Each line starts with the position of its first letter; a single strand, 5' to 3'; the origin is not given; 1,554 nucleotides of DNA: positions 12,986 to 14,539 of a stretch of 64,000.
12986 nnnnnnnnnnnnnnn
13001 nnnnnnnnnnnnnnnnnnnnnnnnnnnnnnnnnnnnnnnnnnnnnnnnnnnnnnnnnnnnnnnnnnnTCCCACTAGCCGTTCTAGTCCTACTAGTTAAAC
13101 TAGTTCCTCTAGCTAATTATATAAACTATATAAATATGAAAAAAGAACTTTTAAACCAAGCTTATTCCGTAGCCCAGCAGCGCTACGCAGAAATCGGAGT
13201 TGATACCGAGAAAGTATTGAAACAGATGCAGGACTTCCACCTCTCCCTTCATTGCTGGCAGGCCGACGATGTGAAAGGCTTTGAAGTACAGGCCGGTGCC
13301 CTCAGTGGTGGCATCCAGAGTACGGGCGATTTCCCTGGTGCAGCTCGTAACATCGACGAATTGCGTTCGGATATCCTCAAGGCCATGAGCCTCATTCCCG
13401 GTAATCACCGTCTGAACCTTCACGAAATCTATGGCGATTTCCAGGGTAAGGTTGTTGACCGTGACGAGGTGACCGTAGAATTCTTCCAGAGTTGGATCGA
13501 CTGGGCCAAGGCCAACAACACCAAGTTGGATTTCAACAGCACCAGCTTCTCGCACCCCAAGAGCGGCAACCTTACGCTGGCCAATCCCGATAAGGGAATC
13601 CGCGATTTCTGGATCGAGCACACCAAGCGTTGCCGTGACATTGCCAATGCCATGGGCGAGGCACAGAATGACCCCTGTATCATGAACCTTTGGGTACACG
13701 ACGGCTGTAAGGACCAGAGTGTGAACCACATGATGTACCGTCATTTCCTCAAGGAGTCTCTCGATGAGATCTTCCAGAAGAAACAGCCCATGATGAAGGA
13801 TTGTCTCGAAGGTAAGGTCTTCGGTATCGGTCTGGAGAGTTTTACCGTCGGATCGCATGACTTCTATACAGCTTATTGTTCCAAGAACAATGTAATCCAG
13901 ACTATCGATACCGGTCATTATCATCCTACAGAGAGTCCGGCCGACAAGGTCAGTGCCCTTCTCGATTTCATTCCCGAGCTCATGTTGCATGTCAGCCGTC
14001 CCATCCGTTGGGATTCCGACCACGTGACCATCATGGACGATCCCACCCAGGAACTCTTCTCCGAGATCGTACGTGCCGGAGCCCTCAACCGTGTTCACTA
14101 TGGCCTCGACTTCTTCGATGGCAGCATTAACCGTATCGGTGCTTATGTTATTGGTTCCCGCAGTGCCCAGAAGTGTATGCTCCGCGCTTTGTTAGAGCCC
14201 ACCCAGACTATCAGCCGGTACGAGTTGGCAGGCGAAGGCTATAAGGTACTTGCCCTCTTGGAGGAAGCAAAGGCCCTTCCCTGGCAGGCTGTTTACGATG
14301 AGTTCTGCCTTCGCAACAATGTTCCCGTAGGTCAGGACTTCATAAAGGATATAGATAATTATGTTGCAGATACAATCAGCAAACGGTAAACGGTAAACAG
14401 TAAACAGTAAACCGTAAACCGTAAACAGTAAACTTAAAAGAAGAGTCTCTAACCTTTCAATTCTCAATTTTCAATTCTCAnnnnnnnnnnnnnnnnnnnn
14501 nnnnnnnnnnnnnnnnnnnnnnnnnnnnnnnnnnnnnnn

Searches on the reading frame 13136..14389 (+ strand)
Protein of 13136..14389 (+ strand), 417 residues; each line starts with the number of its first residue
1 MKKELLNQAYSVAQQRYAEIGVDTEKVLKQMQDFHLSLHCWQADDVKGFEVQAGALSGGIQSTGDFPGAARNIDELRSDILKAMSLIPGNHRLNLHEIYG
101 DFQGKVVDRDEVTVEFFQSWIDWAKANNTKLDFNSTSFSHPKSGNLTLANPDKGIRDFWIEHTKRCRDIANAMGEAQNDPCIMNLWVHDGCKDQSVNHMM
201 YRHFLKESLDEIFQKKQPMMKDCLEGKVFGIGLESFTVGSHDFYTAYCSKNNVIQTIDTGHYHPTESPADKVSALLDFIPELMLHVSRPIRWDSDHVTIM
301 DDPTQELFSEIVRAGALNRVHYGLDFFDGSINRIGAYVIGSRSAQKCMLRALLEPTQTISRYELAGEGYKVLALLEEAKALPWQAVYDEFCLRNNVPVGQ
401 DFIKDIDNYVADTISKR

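Call 8: search_protein_families(library=pfam, proteins=[window:13136-14389:+])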
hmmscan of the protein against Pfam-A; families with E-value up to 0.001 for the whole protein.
window:13136-14389:+ (417 aa): 1 family
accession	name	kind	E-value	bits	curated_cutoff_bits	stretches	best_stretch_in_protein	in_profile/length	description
PF06134.17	RhaA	-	8.6e-161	536.2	22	1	6-417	3-417/417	L-rhamnose isomerase (RhaA)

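Call 12: find_related_loci(query=window:13136-14389:+, collection=genome_contigs, flank=10000)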
Query window:13136-14389:+ (417 aa) in genome_contigs; peptide patterns used: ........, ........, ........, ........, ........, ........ (x = any residue, [..] = any of these).
599 stretches matched a pattern (row limit reached: there are more); 581 encode a relative of the query (tblastn E <= 1e-3); the best 80 are kept; 80 distinct loci.
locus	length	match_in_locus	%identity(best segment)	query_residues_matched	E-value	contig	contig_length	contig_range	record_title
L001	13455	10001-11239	97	5-417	0e+0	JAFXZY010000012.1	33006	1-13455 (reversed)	MAG: Bacteroidaceae bacterium isolate RGIG6899 Sheep_Rumen-5__c106176, whole genome shotgun sequence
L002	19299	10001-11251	92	1-417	0e+0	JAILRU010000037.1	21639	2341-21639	MAG: Bacteroidaceae bacterium isolate RUI392 k141_14464909_flag=0_multi=32.0000_len=21639, whole genome shotgun sequence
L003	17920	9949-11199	89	1-417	0e+0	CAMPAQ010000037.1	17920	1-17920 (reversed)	MAG: uncultured Bacteroidales bacterium isolate SRR873602_bin.50_metaWRAP_v1.3_MAG genome assembly, contig: NODE_6272_le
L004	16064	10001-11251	89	1-417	0e+0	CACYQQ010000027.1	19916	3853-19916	MAG: uncultured Bacteroidales bacterium isolate RUG12191 genome assembly, contig: RUG12191_asm_27, whole genome shotgun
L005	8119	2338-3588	88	1-417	0e+0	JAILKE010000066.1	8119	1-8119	MAG: Bacteroidales bacterium isolate RUI194 k141_2489576_flag=1_multi=28.9649_len=8119, whole genome shotgun sequence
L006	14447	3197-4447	87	1-417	0e+0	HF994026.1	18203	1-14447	Prevotella sp. CAG:1092 genomic scaffold, scf278, whole genome shotgun sequence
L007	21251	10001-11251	87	1-417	0e+0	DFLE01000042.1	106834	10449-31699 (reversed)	MAG TPA_asm: Prevotellaceae bacterium UBA3627 UBA3627_contig_632, whole genome shotgun sequence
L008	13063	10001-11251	86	1-417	0e+0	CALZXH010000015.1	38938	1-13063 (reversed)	MAG: uncultured Prevotella sp. isolate SRR5976185_bin.5_metaWRAP_v1.3_MAG genome assembly, contig: ERZ8810616.226, whole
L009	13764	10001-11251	86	1-417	0e+0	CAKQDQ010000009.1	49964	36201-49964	MAG: uncultured Prevotella sp. isolate REFINED_METABAT215_TOP10_CONTIGS_1500_ASSEMBLY_K77_MERGED__Hadza_MoBio_hadza-A-D_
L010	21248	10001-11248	87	2-417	0e+0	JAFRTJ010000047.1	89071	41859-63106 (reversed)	MAG: Bacteroidaceae bacterium isolate RGIG2783 Goat_Omasum-6__c1147, whole genome shotgun sequence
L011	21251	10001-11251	86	1-417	0e+0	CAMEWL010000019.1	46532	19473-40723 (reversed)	MAG: uncultured Prevotellaceae bacterium isolate SRR11489746_bin.78_metaWRAP_v1.3_MAG genome assembly, contig: ERZ114667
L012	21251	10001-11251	86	1-417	0e+0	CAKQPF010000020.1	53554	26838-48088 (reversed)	MAG: uncultured Prevotella sp. isolate REFINED_METABAT215_TOP10_CONTIGS_1500_ASSEMBLY_K77_MERGED__Hadza_PheChl_Fiber-Had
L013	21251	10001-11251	86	1-417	0e+0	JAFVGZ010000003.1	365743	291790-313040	MAG: Prevotella sp. isolate RGIG5162 Sheep_Abomasum-5__c112, whole genome shotgun sequence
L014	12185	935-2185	86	1-417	0e+0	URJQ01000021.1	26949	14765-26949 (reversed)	uncultured Prevotella sp. isolate UMGS1063 genome assembly, contig: NODE_231_length_26949_cov_6.800550, whole genome sho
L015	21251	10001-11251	86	1-417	0e+0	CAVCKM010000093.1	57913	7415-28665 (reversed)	Alistipes putredinis isolate H07663-L1_cleanbin_000019 genome assembly, contig: Spades_H07663-L1_contig_264, whole genom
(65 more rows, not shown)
